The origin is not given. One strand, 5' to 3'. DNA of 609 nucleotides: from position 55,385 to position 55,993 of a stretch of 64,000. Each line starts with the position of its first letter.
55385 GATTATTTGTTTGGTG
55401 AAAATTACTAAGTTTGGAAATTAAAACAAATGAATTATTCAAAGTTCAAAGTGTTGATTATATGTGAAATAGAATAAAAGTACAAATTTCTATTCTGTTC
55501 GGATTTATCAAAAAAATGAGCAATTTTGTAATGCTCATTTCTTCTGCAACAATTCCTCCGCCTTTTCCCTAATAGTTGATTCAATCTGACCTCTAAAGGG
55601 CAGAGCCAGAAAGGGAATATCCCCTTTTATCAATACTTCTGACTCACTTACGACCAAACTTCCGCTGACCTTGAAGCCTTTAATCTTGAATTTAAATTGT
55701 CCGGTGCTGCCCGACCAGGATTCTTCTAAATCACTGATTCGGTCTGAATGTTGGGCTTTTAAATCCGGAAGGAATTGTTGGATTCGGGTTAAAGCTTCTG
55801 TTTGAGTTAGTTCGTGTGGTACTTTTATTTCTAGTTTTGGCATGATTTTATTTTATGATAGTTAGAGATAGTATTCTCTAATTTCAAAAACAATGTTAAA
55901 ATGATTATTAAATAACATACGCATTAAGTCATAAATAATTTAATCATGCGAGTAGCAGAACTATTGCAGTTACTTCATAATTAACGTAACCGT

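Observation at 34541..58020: At least seven copies or fragments of one small PHA-granule-like gene punctuate a 24-kb mosaic of unrelated genes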

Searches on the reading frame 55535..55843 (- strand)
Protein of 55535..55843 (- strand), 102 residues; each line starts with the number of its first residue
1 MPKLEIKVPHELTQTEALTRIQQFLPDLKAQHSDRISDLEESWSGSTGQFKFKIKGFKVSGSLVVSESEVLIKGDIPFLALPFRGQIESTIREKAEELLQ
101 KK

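Call 9: find_encoding_contigs(protein=window:55535-55843:-, flank=10000, max_places=10)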
Protein window:55535-55843:- (102 aa): 10 contigs read that carry it; 7 places shown.
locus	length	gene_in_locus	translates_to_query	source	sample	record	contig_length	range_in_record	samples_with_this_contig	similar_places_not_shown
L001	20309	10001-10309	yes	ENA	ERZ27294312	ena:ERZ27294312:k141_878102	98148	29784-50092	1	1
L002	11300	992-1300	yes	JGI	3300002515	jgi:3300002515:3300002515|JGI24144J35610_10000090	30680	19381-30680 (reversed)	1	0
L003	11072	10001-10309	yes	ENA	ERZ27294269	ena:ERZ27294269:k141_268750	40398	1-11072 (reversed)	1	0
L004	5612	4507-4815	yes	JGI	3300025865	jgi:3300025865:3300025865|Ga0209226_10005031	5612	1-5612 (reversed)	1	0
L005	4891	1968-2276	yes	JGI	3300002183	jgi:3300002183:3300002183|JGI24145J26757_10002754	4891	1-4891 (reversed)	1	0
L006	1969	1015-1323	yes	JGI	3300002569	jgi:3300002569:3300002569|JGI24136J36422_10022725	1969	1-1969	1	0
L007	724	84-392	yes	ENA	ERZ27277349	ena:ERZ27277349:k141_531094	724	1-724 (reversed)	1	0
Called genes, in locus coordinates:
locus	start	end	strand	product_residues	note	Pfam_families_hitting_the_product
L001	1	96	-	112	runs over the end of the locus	-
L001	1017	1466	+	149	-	PF12802:MarR_2, PF01047:MarR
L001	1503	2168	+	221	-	PF04264:YceI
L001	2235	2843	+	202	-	PF14595:Thioredoxin_9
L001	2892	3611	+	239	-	PF02678:Pirin, PF17954:Pirin_C_2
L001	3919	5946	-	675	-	PF05649:Peptidase_M13_N, PF01431:Peptidase_M13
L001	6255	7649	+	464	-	-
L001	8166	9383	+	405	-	-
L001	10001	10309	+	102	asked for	PF09650:PHA_gran_rgn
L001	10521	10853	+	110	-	PF14357:DUF4404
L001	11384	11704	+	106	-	PF13560:HTH_31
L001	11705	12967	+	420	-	PF07804:HipA_C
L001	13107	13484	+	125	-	-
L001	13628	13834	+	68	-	PF09650:PHA_gran_rgn (weak)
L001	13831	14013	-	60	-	-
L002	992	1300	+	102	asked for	PF09650:PHA_gran_rgn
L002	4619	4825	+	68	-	PF09650:PHA_gran_rgn (weak)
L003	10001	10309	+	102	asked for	PF09650:PHA_gran_rgn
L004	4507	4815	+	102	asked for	PF09650:PHA_gran_rgn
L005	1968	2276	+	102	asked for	PF09650:PHA_gran_rgn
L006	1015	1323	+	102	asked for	PF09650:PHA_gran_rgn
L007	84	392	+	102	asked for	PF09650:PHA_gran_rgn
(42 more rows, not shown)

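Call 12: find_homologous_proteins(query=window:55535-55843:-, max_evalue=0.001)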
Query window:55535-55843:- (102 aa): 51 proteins with E <= 0.001 among 56 candidates.
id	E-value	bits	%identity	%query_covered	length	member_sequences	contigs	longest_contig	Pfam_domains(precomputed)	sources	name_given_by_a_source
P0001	4.4e-55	201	95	100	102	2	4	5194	PF09650.16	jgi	jgi:hypothetical protein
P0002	3.7e-47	176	84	100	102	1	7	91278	PF09650.16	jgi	jgi:hypothetical protein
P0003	2.4e-45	170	82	97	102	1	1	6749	PF09650.16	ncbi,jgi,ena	ncbi:MAG TPA: polyhydroxyalkanoic acid system family protein [Ignavibacteria bacterium]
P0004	2.1e-43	164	77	100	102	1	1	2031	PF09650.16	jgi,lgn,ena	-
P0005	6.7e-42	159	74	100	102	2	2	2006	PF09650.16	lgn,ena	-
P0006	1.2e-41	158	73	99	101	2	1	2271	PF09650.16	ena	-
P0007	1.7e-41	158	74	99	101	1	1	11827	PF09650.16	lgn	-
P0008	2.3e-41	157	73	100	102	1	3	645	PF09650.16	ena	-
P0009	2.4e-41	157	73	100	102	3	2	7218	PF09650.16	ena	-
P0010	2.7e-41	157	73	100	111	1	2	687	PF09650.16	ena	-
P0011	4.3e-41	157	74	100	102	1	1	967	PF09650.16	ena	-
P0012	2.4e-40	154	73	100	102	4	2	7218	PF09650.16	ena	-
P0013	2.9e-40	154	70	100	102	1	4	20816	PF09650.16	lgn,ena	-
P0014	3.9e-40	153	72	97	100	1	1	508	PF09650.16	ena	-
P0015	5.7e-40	153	74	100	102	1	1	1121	PF09650.16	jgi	jgi:hypothetical protein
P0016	5.7e-40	153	71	100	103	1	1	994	PF09650.16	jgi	-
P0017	9.2e-40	152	71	100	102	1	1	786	PF09650.16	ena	-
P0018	9.3e-40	152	71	98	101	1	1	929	PF09650.16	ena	-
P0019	2.7e-39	151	71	98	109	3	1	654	PF09650.16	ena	-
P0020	3.5e-39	150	69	100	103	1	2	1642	PF09650.16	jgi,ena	-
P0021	4.8e-39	150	69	98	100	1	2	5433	PF09650.16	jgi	-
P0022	5.6e-39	150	72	97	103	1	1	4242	PF09650.16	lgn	-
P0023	9.9e-39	149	68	99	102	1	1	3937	PF09650.16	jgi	jgi:hypothetical protein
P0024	1.4e-38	149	71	98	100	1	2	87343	PF09650.16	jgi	-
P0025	1.8e-38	148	70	98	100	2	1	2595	PF09650.16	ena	-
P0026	2.0e-38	148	67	100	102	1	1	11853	PF09650.16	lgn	-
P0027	3.5e-38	147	69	99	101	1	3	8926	PF09650.16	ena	-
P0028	3.7e-38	147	69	98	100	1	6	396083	PF09650.16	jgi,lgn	-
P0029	5.1e-38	147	68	98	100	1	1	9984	PF09650.16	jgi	jgi:hypothetical protein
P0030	3.5e-37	144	70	100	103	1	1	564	PF09650.16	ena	-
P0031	3.8e-37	144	69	98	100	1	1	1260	PF09650.16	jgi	jgi:hypothetical protein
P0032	8.7e-37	143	69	100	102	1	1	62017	PF09650.16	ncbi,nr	ncbi:MAG: polyhydroxyalkanoic acid system family protein [Ignavibacteriae bacterium]|nr:polyhydroxya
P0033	2.8e-36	141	66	100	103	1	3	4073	PF09650.16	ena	-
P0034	4.5e-36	140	65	98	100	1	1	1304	PF09650.16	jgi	jgi:hypothetical protein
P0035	7.3e-36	140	66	97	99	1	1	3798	PF09650.16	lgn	-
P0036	1.6e-35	139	67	98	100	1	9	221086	PF09650.16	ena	-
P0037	2.1e-35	138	65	100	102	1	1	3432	PF09650.16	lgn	-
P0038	9.9e-35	136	65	100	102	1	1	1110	PF09650.16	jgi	jgi:hypothetical protein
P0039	1.3e-34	136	64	98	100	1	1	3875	PF09650.16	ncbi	-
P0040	9.9e-33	130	62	100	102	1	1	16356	PF09650.16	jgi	jgi:hypothetical protein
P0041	5.9e-32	127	63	98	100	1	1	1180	PF09650.16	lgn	-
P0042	7.3e-29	117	72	77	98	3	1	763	PF09650.16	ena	-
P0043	1.0e-26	111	50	100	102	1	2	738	PF09650.16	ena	-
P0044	1.3e-23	101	47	100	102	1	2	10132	PF09650.16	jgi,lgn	jgi:hypothetical protein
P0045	3.3e-21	93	46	97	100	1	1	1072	PF09650.16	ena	-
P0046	8.4e-19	85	84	50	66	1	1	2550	-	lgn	-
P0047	4.5e-17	80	42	92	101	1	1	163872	PF09650.16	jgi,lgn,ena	jgi:hypothetical protein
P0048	8.5e-15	72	62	74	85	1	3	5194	PF09650.16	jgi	jgi:hypothetical protein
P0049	1.0e-13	69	82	44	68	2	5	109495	PF09650.16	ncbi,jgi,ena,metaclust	ncbi:MAG TPA: hypothetical protein VIL99_03035 [Ignavibacteria bacterium]|metaclust:\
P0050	3.5e-13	67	39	100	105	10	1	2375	PF09650.16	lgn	-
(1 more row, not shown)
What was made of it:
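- On PHA_gran_rgn (PF09650) protein family, for the repeated gene itself: There are 51 homologues, mostly from Ignavibacteria (call 12).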

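Call 13: find_encoding_contigs(protein=P0002, flank=10000, max_places=4)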
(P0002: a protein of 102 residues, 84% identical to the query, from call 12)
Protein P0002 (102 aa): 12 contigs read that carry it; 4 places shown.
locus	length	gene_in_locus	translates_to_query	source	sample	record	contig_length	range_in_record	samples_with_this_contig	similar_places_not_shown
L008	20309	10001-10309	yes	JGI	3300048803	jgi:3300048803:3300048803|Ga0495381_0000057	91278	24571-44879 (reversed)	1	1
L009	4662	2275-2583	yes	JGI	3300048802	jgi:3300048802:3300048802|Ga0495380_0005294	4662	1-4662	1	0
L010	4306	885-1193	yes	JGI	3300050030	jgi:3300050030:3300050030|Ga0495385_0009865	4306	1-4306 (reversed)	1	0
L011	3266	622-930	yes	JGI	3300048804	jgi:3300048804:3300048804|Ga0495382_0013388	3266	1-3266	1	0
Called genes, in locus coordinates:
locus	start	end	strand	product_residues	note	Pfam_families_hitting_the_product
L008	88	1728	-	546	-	PF00989:PAS, PF13426:PAS_9, PF00512:HisKA, PF02518:HATPase_c, PF00072:Response_reg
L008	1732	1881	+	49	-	-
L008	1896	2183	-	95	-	-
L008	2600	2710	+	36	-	-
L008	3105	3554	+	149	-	PF12802:MarR_2, PF01047:MarR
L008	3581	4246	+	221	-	PF04264:YceI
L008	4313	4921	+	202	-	PF14595:Thioredoxin_9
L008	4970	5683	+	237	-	PF02678:Pirin, PF17954:Pirin_C_2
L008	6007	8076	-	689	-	PF05649:Peptidase_M13_N, PF01431:Peptidase_M13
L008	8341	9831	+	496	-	-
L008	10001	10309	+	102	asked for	PF09650:PHA_gran_rgn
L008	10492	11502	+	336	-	PF08240:ADH_N, PF00107:ADH_zinc_N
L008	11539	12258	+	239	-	PF00881:Nitroreductase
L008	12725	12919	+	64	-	-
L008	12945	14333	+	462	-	PF14938:SNAP (weak), PF07719:TPR_2 (faint), PF13174:TPR_6 (faint), PF13176:TPR_7 (faint), PF13424:TPR_12, PF13424:TPR_12 (weak), PF00515:TPR_1 (weak), PF13181:TPR_8, +2 more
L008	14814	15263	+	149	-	-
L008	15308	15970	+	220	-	PF09603:Fib_succ_major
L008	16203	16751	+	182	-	PF06966:DUF1295 (weak), PF04191:PEMT, PF04140:ICMT (weak)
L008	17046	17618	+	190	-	-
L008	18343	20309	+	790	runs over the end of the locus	PF13240:Zn_Ribbon_1 (weak), PF00082:Peptidase_S8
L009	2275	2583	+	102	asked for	PF09650:PHA_gran_rgn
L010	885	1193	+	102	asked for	PF09650:PHA_gran_rgn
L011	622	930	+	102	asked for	PF09650:PHA_gran_rgn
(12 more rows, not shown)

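Call 14: find_encoding_contigs(protein=P0001, flank=10000, max_places=4)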
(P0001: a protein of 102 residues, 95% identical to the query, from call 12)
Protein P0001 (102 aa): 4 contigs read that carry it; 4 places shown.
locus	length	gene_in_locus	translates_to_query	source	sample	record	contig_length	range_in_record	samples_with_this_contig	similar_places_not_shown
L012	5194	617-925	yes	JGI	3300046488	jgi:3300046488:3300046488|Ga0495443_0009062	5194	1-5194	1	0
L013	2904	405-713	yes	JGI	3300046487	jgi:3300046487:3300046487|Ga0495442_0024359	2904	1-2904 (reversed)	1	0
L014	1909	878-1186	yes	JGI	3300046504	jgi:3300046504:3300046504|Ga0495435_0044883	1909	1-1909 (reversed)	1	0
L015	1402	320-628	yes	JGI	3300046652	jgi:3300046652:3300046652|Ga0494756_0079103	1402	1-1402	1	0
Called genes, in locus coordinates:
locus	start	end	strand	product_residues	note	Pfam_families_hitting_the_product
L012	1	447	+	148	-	?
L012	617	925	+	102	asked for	PF09650:PHA_gran_rgn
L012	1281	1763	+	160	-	PF13474:SnoaL_3, PF14534:DUF4440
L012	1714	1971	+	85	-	PF09650:PHA_gran_rgn (weak)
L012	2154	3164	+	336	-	PF08240:ADH_N, PF00107:ADH_zinc_N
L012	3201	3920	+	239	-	PF00881:Nitroreductase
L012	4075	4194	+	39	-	-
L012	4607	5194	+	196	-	?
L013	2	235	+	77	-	?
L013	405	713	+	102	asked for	PF09650:PHA_gran_rgn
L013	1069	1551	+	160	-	PF13474:SnoaL_3, PF14534:DUF4440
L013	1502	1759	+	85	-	PF09650:PHA_gran_rgn (weak)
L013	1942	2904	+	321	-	?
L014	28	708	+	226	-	-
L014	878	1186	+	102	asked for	PF09650:PHA_gran_rgn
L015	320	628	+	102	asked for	PF09650:PHA_gran_rgn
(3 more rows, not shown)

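Call 19: find_related_loci(query=A2, collection=genome_contigs, flank=10000)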
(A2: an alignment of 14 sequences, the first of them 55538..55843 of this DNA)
Query A2 (102 aa) in genome_contigs; peptide patterns used: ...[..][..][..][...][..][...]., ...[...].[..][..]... (x = any residue, [..] = any of these).
23 stretches matched a pattern; 11 encode a relative of the query (tblastn E <= 1e-3); 11 distinct loci.
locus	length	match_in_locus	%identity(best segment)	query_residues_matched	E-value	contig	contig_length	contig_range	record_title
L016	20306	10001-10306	68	1-102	6e-45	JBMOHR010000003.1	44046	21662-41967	MAG: Ignavibacteria bacterium isolate Deming_bin.364 contig1514, whole genome shotgun sequence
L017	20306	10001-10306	67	1-102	1e-43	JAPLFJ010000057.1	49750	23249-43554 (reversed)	MAG: Ignavibacteriae bacterium isolate LacPavin_0920_WC57_MAG_36_34 LacPavin_0920_WC57_scaffold_198508, whole genome sho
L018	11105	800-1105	69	1-102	7e-44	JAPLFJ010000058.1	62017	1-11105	MAG: Ignavibacteriae bacterium isolate LacPavin_0920_WC57_MAG_36_34 LacPavin_0920_WC57_scaffold_312857, whole genome sho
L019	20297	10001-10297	67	1-99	2e-42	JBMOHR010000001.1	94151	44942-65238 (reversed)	MAG: Ignavibacteria bacterium isolate Deming_bin.364 contig297, whole genome shotgun sequence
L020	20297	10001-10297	69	1-99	3e-42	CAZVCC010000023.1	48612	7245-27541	MAG TPA_asm: uncultured Ignavibacteriaceae bacterium isolate SRP263991_co1_117 genome assembly, contig: NODE_685_length_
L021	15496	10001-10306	59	1-102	1e-38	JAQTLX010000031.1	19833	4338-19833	MAG: Ignavibacteria bacterium isolate STA_27 NODE_5161_length_19833_cov_8.934994_Sandtown_A, whole genome shotgun sequen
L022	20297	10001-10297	56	1-99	6e-35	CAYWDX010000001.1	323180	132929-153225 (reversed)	MAG TPA_asm: uncultured Candidatus Saccharibacteria bacterium isolate SRP273308_co1_109 genome assembly, contig: NODE_25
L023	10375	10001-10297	55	1-99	4e-33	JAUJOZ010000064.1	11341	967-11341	MAG: Thermomicrobiales bacterium isolate YX3bin31 opera_contig_4677, whole genome shotgun sequence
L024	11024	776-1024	66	17-99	1e-32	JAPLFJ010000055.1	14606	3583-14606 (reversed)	MAG: Ignavibacteriae bacterium isolate LacPavin_0920_WC57_MAG_36_34 LacPavin_0920_WC57_scaffold_1290848, whole genome sh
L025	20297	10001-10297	46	1-99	3e-30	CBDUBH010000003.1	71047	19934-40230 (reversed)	MAG TPA_asm: uncultured Melioribacteraceae bacterium isolate ERR2431955_binner123_Refined_67 genome assembly, contig: ER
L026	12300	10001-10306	36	1-102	2e-21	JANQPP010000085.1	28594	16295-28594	MAG: Pirellulales bacterium isolate IP29b_bin.168 k99_91980, whole genome shotgun sequence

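Call 20: find_related_loci(query=A2, collection=metagenome_contigs, flank=10000)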
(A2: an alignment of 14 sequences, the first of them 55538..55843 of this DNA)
Query A2 (102 aa) in metagenome_contigs; peptide patterns used: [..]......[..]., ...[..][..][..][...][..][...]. (x = any residue, [..] = any of these).
58 stretches matched a pattern; 11 encode a relative of the query (tblastn E <= 1e-3); 11 distinct loci.
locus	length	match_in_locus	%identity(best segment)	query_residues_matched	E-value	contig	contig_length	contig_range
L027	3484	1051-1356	80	1-102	2e-52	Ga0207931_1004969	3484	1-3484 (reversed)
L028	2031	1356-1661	77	1-102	3e-51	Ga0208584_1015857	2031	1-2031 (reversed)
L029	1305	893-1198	69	1-102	7e-48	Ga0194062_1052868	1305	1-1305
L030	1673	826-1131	68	1-102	7e-45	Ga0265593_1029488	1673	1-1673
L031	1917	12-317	66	1-102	5e-44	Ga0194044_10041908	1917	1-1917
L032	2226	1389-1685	41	1-99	8e-24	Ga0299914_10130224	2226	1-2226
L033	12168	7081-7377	37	1-99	1e-18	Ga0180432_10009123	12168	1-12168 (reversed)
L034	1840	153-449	34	1-99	2e-18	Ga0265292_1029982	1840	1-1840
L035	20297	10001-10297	37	1-99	6e-22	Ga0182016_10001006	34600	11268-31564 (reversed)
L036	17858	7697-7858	56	48-101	3e-16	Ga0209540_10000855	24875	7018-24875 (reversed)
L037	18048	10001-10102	82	1-34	6e-16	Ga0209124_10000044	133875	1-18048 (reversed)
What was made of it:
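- Tried and rejected: The metagenome scan gave mostly short contigs (call 20).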

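Call 34: find_encoding_contigs(protein=P0003, flank=10000, max_places=5)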
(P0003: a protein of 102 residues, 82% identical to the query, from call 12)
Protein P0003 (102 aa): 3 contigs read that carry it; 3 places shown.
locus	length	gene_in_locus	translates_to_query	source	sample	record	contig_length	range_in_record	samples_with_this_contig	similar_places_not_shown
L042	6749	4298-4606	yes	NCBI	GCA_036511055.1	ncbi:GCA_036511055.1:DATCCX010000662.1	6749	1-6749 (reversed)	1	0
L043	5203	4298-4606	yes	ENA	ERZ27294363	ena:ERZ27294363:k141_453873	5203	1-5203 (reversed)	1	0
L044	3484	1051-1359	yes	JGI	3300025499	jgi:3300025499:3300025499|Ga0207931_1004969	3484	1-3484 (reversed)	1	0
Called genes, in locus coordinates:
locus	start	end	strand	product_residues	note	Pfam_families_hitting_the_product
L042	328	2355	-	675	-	PF05649:Peptidase_M13_N, PF01431:Peptidase_M13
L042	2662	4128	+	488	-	-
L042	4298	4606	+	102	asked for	PF09650:PHA_gran_rgn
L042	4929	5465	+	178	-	-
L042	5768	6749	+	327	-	PF17391:Urocanase_N, PF01175:Urocanase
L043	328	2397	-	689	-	PF05649:Peptidase_M13_N, PF01431:Peptidase_M13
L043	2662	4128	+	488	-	-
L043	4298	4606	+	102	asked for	PF09650:PHA_gran_rgn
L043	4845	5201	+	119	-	?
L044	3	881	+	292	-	?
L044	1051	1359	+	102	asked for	PF09650:PHA_gran_rgn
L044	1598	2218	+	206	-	-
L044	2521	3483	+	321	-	?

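Call 35: find_encoding_contigs(protein=P0013, flank=10000, max_places=5)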
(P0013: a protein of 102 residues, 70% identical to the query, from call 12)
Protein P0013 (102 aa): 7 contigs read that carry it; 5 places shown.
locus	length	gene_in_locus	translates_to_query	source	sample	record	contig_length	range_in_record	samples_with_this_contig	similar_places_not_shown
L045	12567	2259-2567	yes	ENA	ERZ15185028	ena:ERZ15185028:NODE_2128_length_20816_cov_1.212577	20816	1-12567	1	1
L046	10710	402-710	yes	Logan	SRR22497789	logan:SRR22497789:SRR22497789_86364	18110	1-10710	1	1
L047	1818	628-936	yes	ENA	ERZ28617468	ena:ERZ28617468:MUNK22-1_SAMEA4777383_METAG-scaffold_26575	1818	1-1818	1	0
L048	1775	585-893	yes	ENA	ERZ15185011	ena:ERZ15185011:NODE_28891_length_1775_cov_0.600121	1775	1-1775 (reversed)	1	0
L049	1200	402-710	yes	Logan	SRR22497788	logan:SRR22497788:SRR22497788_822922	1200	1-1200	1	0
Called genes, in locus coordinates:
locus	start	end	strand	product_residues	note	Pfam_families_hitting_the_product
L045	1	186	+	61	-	?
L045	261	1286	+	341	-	PF24624:Int_N (faint), PF13102:Phage_int_SAM_5 (weak), PF00589:Phage_integrase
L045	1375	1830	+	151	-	-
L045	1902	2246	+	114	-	-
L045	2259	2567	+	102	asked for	PF09650:PHA_gran_rgn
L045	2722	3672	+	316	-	PF00535:Glycos_transf_2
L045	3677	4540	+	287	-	PF04055:Radical_SAM, PF13353:Fer4_12 (faint)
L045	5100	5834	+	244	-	PF18962:Por_Secre_tail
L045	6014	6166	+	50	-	-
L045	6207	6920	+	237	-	PF12694:cpYpsA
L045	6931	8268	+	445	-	-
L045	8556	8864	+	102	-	PF10996:Beta-Casp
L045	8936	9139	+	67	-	-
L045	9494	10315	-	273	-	-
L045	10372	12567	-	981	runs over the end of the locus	PF04313:HSDR_N, PF00270:DEAD (weak), PF04851:ResIII, PF18766:SWI2_SNF2, PF22679:T1R_D3-like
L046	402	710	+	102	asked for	PF09650:PHA_gran_rgn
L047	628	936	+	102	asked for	PF09650:PHA_gran_rgn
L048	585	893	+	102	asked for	PF09650:PHA_gran_rgn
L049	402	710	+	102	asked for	PF09650:PHA_gran_rgn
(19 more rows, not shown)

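Call 44: search_protein_families(library=padloc, max_evalue=0.01, proteins=[window:55535-55843:-])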
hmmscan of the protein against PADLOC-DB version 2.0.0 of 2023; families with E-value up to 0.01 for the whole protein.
window:55535-55843:- (102 aa): 0 families

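Call 51: predict_structure(alignment_id=A1)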
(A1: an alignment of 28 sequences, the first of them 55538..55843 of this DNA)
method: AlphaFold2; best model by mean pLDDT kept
length: 102 residues; sequences in the alignment: 28
mean_pLDDT: 88.1   pTM: 0.77
mean pLDDT of the five models: 88.1, 84.5, 84.3, 83.4, 81.0
residues with pLDDT >= 90: 50; 70-90: 49; 50-70: 3; < 50: 0
segments of 3 or more residues with pLDDT < 50: none
pLDDT, mean of each block of 10 residues (from residue 1): 88 93 86 86 93 84 95 87 85 90 62
secondary structure, 60 per line:
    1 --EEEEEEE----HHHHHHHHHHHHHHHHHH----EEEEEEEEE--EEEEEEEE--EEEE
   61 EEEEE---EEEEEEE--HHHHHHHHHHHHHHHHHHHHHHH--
elements in order: E3-9 H14-31 E36-44 E47-54 E57-65 E69-75 H78-100
